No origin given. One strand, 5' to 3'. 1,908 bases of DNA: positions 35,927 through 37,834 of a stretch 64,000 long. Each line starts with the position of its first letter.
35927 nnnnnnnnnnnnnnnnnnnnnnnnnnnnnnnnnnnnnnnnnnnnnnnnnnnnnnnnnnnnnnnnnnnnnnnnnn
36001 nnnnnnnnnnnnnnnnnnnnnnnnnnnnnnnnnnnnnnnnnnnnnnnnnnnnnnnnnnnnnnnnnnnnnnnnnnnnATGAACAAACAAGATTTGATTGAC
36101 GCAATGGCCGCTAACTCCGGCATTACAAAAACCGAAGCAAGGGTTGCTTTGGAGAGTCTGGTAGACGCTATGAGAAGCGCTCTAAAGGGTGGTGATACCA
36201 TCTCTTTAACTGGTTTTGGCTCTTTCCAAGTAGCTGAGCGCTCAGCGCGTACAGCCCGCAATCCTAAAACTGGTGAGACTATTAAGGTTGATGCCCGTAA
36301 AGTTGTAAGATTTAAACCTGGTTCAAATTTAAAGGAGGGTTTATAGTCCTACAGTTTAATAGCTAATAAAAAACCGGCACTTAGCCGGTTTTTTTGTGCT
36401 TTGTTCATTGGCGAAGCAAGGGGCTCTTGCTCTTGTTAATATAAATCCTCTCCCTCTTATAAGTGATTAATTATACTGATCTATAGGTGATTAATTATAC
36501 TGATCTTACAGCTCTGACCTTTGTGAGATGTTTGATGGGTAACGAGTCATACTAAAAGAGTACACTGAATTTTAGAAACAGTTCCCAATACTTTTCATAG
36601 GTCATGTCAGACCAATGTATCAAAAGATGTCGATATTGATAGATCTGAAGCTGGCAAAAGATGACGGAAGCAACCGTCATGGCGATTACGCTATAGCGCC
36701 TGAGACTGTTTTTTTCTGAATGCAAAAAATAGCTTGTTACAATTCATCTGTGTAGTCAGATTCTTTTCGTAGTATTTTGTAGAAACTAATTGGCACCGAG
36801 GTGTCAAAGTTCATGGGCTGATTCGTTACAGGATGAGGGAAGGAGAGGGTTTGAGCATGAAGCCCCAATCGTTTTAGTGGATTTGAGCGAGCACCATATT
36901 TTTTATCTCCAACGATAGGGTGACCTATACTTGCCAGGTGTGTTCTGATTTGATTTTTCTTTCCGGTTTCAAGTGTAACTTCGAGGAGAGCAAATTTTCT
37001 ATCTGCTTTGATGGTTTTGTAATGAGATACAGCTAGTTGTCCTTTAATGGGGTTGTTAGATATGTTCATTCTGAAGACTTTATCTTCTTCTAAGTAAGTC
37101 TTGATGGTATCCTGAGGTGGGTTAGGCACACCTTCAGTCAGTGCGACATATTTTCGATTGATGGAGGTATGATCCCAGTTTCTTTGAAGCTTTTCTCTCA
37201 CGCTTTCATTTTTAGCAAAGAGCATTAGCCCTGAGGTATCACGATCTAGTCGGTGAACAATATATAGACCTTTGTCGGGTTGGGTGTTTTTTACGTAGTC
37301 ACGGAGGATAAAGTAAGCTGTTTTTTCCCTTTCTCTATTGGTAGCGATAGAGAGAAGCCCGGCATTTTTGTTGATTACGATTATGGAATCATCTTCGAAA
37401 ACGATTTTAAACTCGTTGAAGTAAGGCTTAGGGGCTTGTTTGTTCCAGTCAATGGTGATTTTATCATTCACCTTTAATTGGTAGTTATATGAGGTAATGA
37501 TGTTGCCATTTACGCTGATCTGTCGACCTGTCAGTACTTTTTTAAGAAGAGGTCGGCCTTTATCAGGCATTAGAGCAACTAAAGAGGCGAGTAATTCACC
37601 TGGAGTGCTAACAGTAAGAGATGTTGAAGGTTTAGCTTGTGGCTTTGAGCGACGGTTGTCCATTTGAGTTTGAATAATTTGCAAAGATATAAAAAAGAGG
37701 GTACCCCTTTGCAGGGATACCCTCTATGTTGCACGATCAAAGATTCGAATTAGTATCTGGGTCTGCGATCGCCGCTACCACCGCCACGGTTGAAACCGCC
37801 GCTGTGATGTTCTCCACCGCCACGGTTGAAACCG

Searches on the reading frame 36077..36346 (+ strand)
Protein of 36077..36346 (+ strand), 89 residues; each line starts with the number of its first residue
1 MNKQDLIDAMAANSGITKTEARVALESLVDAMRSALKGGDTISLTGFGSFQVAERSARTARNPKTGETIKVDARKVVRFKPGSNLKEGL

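Call 13: search_protein_families(library=pfam, proteins=[window:36077-36346:+])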
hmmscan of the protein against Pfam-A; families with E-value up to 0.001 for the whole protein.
window:36077-36346:+ (89 aa): 3 families
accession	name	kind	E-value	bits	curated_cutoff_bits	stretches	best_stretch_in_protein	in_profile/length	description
PF00216.26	Bac_DNA_binding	-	6.6e-33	113.3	22.4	1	1-87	1-87/90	Bacterial DNA-binding protein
PF18291.6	HU-HIG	-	1.6e-09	38.3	26.2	1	2-87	33-116/125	HU domain fused to wHTH, Ig, or Glycine-rich motif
PF18175.6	HU-CCDC81_bac_2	-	0.00013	22.2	35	1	6-54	3-51/70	CCDC81-like prokaryotic HU domain 2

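Call 19: find_related_loci(query=window:36077-36346:+, collection=genome_contigs, flank=2500)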
Query window:36077-36346:+ (89 aa) in genome_contigs; peptide patterns used: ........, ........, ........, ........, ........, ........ (x = any residue, [..] = any of these).
600 stretches matched a pattern (row limit reached: there are more); 453 encode a relative of the query (tblastn E <= 1e-3); the best 80 are kept; 80 distinct loci.
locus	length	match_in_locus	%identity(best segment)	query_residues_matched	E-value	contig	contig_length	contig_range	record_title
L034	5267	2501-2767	97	1-89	7e-54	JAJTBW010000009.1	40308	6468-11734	MAG: Sphingobacteriia bacterium isolate MS_R2_22 NODE_259_length_40308_cov_5.281768, whole genome shotgun sequence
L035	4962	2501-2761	56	1-87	4e-29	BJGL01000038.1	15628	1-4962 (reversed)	Bacteroidota bacterium LBMAG_Bacteroidetes_epi.bin1_bacI DNA, sequence038, whole genome shotgun sequence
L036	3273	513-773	55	1-87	1e-28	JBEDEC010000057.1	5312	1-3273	MAG: Bacteroidota bacterium isolate NASQAN2014_185_B_bin.71 scaffold_257546, whole genome shotgun sequence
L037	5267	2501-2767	55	1-89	5e-28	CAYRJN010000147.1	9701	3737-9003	MAG TPA_asm: uncultured Calditrichaceae bacterium isolate SRP163575_co1_350 genome assembly, contig: NODE_15442_length_9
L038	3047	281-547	55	1-89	3e-28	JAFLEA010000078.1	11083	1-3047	MAG: Lysobacterales bacterium isolate UWPOB_PSEUDO1 gnl_X_IFEAHGIA_78, whole genome shotgun sequence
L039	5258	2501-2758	52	1-86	7e-28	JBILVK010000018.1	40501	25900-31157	MAG: Bacteroidia bacterium isolate ME2018-08-14_3300043803_group8_bin7 Rohwer_bin1044_scaffold_747_c1, whole genome shot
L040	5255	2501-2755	56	1-85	6e-28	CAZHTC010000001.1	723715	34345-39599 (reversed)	MAG TPA_asm: uncultured Bifidobacteriaceae bacterium isolate SRP257259_co1_20 genome assembly, contig: NODE_4_length_723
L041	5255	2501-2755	53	1-85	7e-28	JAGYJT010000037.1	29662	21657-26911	MAG: Chitinophagales bacterium isolate M30B48 37, whole genome shotgun sequence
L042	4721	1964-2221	51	1-86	9e-28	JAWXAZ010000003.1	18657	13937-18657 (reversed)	MAG: bacterium isolate MP5IB2.37 k99_61148, whole genome shotgun sequence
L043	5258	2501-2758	52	1-86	8e-28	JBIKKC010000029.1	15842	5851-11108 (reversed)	MAG: Bacteroidia bacterium isolate ME2014-07-17_3300034279_group5_bin10 Rohwer_bin1041_scaffold_1311_c1, whole genome sh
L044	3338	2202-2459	52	1-86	8e-28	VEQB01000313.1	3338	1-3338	MAG: Bacteroidetes bacterium isolate ZLKRG02 NODE_40618_length_3338_cov_4.278729, whole genome shotgun sequence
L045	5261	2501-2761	54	1-87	1e-27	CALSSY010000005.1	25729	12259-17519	MAG: uncultured Bacteroidia bacterium isolate AE_MB391 genome assembly, contig: contig_22884_AE_MB391, whole genome shot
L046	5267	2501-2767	55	1-89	1e-27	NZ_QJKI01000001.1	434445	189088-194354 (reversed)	Rivihabitans pingtungensis strain DSM 29661 Ga0244579_101, whole genome shotgun sequence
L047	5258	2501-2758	51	1-86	1e-27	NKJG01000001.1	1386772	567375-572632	MAG: Bacteroidetes bacterium B1(2017) isolate B1 NODE_3, whole genome shotgun sequence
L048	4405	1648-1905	51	1-86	2e-27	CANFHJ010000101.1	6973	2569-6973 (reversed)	MAG: Bacteroidetes bacterium isolate Jr-11may16-3 genome assembly, contig: Jr-11may16-C22107, whole genome shotgun seque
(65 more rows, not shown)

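Call 20: find_related_loci(query=window:36077-36346:+, collection=metagenome_contigs, flank=2500)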
Query window:36077-36346:+ (89 aa) in metagenome_contigs; peptide patterns used: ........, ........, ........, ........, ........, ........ (x = any residue, [..] = any of these).
598 stretches matched a pattern (row limit reached: there are more); 430 encode a relative of the query (tblastn E <= 1e-3); the best 80 are kept; 80 distinct loci.
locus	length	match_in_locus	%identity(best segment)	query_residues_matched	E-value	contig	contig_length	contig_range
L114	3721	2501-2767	100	1-89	1e-55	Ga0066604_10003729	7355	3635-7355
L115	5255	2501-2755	59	1-85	6e-31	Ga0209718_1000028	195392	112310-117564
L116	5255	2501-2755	58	1-85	2e-30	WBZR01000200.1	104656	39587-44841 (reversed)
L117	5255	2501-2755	56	1-85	3e-29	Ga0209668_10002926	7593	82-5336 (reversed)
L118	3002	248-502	56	1-85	3e-29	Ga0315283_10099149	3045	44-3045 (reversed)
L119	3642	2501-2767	56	1-89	3e-29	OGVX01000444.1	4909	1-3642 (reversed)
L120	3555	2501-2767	56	1-89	3e-29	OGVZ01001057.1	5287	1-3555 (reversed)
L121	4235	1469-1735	56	1-89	3e-29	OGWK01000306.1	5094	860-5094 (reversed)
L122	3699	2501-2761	57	1-87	8e-29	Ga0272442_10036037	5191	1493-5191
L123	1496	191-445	54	1-85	5e-29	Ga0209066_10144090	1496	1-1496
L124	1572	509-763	56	1-85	4e-29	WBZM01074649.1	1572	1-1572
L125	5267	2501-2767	55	1-89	7e-29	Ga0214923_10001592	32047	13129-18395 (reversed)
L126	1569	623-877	55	1-85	2e-28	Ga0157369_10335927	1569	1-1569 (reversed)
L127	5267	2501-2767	55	1-89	3e-28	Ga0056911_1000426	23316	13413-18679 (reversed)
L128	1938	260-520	55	1-87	3e-28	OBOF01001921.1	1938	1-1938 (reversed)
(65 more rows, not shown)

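Call 36: find_encoding_contigs(protein=window:36077-36343:+, flank=1500, max_places=10)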
Protein window:36077-36343:+ (89 aa): 24 contigs read that carry it; 10 places shown.
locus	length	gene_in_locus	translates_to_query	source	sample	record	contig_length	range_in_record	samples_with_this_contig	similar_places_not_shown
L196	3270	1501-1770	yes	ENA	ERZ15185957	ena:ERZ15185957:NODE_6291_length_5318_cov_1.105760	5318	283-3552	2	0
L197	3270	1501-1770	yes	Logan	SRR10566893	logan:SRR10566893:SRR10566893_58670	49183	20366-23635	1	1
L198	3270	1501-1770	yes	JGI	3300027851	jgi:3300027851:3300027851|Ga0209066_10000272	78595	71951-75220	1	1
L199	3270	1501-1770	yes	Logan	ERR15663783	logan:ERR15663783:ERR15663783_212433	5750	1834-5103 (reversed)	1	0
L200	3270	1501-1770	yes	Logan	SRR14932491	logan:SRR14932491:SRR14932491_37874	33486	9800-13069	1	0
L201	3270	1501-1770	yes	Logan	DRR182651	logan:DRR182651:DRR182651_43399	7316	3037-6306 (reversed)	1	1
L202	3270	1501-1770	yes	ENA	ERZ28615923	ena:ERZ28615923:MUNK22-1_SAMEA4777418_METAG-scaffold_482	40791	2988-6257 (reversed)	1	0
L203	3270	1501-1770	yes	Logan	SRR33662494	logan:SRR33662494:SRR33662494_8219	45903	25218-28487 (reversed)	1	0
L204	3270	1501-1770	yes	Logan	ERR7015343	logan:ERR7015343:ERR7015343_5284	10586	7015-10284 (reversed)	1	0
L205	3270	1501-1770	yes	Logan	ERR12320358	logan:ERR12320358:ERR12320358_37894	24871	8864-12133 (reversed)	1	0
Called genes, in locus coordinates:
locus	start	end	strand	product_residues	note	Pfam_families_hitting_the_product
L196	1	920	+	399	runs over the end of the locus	?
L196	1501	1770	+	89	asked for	PF00216:Bac_DNA_binding, PF18291:HU-HIG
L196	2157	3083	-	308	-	PF00849:PseudoU_synth_2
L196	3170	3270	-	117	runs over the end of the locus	PF00076:RRM_1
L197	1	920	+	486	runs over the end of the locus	PF18990:DUF5723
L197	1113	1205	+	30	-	-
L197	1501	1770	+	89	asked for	PF00216:Bac_DNA_binding, PF18291:HU-HIG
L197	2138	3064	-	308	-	PF00849:PseudoU_synth_2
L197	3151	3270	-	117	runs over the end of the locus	PF00076:RRM_1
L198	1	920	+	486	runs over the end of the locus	PF18990:DUF5723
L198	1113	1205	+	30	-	-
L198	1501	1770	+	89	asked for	PF00216:Bac_DNA_binding, PF18291:HU-HIG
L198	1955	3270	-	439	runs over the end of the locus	-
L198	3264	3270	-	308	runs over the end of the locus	PF00849:PseudoU_synth_2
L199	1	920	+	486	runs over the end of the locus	PF18990:DUF5723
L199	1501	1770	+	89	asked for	PF00216:Bac_DNA_binding, PF18291:HU-HIG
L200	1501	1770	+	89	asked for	PF00216:Bac_DNA_binding, PF18291:HU-HIG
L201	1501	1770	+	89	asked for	PF00216:Bac_DNA_binding, PF18291:HU-HIG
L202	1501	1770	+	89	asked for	PF00216:Bac_DNA_binding, PF18291:HU-HIG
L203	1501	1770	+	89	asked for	PF00216:Bac_DNA_binding, PF18291:HU-HIG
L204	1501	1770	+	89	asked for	PF00216:Bac_DNA_binding, PF18291:HU-HIG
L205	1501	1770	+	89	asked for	PF00216:Bac_DNA_binding, PF18291:HU-HIG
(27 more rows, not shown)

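Call 37: find_encoding_contigs(protein=L034:2501-2767:+, flank=1500, max_places=10)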
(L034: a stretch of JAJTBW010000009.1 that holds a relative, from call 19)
Protein L034:2501-2767:+ (89 aa): 23 contigs read that carry it; 10 places shown.
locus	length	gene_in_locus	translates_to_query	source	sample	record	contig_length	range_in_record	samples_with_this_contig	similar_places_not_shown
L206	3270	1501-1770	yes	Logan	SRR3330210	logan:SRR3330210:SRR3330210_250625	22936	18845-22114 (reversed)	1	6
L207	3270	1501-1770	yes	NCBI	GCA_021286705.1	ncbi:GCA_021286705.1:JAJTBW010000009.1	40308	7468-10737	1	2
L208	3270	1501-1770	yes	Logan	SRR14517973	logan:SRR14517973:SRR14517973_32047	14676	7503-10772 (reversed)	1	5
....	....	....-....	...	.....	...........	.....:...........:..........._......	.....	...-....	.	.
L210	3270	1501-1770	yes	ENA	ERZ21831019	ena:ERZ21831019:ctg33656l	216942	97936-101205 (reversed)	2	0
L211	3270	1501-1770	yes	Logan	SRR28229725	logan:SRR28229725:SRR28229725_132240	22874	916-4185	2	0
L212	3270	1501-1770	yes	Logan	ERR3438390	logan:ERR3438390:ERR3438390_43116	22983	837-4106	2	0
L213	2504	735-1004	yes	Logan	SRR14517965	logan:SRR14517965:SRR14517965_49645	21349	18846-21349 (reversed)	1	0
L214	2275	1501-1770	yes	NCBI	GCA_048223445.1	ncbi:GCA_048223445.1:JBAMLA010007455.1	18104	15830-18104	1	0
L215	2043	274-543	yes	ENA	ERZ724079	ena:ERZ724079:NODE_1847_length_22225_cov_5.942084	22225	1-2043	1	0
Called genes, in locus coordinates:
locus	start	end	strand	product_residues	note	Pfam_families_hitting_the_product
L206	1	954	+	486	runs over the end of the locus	PF18990:DUF5723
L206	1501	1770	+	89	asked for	PF00216:Bac_DNA_binding, PF18291:HU-HIG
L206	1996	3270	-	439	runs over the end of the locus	-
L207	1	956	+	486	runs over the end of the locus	PF18990:DUF5723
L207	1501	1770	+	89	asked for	PF00216:Bac_DNA_binding, PF18291:HU-HIG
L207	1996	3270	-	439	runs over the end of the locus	-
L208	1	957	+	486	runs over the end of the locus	PF18990:DUF5723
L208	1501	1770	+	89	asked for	PF00216:Bac_DNA_binding, PF18291:HU-HIG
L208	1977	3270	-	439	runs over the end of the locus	-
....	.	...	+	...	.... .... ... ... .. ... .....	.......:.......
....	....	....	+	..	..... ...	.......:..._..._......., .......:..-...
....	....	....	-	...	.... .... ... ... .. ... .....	-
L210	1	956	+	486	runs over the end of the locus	PF18990:DUF5723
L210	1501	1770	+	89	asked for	PF00216:Bac_DNA_binding, PF18291:HU-HIG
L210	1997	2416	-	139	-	-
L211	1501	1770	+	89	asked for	PF00216:Bac_DNA_binding, PF18291:HU-HIG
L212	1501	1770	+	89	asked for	PF00216:Bac_DNA_binding, PF18291:HU-HIG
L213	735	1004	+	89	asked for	PF00216:Bac_DNA_binding, PF18291:HU-HIG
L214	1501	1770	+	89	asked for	PF00216:Bac_DNA_binding, PF18291:HU-HIG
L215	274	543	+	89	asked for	PF00216:Bac_DNA_binding, PF18291:HU-HIG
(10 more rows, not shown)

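Call 50: find_homologous_proteins(query=window:36077-36343:+, max_evalue=1e-25)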
Query window:36077-36343:+ (89 aa): 9 proteins with E <= 1e-25 among 1220 candidates.
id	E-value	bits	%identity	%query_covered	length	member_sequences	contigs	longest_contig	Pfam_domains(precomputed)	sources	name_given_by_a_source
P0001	4.1e-48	178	100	100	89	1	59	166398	PF18291.7,PF00216.27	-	-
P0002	2.1e-47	176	99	100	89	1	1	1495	PF18291.7,PF00216.27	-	-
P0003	2.5e-47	176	99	100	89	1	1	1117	PF18291.7,PF00216.27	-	-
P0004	1.5e-46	173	97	100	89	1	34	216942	PF18291.7,PF00216.27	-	-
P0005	2.9e-34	134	100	78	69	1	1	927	PF18291.7,PF00216.27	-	-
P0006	5.3e-27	111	61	100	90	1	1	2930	PF18291.7,PF00216.27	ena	-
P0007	1.3e-26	110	62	100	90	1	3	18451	PF18291.7,PF00216.27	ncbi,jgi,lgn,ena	jgi:DNA-binding protein HU-beta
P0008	3.7e-26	109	62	98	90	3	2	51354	PF18291.7,PF00216.27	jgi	jgi:DNA-binding protein HU-beta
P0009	5.6e-26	108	62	96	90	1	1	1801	PF18291.7,PF00216.27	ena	-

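Call 51: find_encoding_contigs(protein=P0007, flank=1500, max_places=3)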
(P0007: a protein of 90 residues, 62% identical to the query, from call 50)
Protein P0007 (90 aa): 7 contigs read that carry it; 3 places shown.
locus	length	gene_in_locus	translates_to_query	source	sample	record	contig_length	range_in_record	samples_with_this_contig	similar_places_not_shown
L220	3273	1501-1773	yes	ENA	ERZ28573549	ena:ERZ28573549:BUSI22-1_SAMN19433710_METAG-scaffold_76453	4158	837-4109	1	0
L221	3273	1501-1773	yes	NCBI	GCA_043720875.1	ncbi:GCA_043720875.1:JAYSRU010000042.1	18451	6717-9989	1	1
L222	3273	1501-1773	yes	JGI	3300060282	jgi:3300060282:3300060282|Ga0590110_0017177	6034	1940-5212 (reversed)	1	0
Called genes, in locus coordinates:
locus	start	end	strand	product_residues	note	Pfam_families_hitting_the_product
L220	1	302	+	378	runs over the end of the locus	?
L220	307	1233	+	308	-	PF00551:Formyl_trans_N, PF02911:Formyl_trans_C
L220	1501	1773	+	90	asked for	PF00216:Bac_DNA_binding, PF18291:HU-HIG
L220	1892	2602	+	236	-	PF00588:SpoU_methylase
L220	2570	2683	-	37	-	-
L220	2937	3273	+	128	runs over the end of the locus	?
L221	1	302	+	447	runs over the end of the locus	PF01554:MatE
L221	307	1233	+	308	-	PF00551:Formyl_trans_N, PF02911:Formyl_trans_C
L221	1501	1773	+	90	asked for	PF00216:Bac_DNA_binding, PF18291:HU-HIG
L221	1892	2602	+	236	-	PF00588:SpoU_methylase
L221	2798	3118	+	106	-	-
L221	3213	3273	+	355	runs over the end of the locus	PF00266:Aminotran_5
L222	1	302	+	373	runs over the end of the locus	?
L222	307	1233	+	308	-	PF00551:Formyl_trans_N, PF02911:Formyl_trans_C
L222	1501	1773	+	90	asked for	PF00216:Bac_DNA_binding, PF18291:HU-HIG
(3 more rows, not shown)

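Call 52: find_encoding_contigs(protein=P0008, flank=1500, max_places=3)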
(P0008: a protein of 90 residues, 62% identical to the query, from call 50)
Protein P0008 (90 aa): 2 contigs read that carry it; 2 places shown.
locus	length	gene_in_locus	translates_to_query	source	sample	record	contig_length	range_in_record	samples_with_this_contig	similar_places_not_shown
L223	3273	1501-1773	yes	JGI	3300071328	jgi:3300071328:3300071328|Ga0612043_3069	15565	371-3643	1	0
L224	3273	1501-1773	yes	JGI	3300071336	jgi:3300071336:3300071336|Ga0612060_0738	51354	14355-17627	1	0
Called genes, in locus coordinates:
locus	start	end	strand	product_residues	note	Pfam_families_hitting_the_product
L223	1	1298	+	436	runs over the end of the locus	PF00285:Citrate_synt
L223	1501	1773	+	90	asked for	PF00216:Bac_DNA_binding, PF18291:HU-HIG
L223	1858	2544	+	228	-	PF00588:SpoU_methylase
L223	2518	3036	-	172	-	-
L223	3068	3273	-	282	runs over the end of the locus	-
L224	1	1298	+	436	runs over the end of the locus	PF00285:Citrate_synt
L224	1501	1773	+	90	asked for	PF00216:Bac_DNA_binding, PF18291:HU-HIG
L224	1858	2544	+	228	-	PF00588:SpoU_methylase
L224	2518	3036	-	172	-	-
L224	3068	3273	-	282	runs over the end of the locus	-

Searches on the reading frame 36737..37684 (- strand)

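Call 13: search_protein_families(library=pfam, proteins=[window:36737-37684:-])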
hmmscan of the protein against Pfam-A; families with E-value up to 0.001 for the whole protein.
window:36737-37684:- (315 aa): 2 families
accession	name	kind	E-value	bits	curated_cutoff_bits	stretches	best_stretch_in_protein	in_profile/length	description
PF00849.27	PseudoU_synth_2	-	2.6e-30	106.1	26.8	1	101-252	2-152/152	RNA pseudouridylate synthase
PF01479.30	S4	-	0.00024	21.2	22.8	1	37-76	9-48/48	S4 domain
